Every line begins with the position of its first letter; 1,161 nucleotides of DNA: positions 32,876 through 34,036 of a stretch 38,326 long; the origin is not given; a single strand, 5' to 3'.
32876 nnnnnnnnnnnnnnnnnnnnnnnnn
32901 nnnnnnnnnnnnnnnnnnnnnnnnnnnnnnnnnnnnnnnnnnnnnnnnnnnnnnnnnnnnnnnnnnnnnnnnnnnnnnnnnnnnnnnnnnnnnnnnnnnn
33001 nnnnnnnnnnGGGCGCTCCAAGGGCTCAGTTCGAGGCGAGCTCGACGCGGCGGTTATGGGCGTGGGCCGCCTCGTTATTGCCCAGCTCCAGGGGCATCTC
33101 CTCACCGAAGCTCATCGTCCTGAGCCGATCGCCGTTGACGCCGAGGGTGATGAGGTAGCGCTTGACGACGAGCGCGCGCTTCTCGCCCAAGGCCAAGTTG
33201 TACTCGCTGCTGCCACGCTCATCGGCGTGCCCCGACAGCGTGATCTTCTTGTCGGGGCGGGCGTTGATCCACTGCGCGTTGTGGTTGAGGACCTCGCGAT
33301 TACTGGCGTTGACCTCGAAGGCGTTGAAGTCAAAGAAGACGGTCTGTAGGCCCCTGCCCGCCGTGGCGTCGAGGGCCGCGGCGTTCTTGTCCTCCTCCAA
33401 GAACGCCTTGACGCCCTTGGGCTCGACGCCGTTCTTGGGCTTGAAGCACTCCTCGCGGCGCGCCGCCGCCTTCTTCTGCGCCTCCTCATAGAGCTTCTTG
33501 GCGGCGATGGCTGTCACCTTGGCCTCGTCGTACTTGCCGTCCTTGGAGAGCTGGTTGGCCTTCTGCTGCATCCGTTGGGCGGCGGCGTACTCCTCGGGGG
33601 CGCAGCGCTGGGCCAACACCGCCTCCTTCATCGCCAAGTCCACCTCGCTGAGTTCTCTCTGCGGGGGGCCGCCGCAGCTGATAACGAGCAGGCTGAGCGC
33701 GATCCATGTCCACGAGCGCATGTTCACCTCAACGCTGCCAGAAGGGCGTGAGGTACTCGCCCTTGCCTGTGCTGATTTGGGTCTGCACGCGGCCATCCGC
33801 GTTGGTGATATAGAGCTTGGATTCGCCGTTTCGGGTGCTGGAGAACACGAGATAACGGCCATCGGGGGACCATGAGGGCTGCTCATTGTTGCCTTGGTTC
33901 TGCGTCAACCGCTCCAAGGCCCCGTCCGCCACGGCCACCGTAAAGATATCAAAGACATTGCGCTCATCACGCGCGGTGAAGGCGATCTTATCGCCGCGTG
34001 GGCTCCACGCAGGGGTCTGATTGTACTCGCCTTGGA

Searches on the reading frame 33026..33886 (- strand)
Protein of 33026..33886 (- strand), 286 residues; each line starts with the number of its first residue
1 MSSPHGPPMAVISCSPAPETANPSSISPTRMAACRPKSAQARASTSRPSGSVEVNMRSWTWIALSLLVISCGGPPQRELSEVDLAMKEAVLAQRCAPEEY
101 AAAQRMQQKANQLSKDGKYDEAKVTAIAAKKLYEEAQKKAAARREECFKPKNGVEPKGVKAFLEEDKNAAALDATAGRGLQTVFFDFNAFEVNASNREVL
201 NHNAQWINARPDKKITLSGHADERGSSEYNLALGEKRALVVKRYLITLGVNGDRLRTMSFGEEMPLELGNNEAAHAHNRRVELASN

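Call 7: search_protein_families(library=pfam, proteins=[window:33026-33886:-], max_evalue=0.001)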
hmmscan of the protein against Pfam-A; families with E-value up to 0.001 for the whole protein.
window:33026-33886:- (286 aa): 1 family
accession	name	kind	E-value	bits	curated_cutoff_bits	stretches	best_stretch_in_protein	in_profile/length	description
PF00691.25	OmpA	-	1.9e-20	73.5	27.2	1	184-279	1-98/98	OmpA family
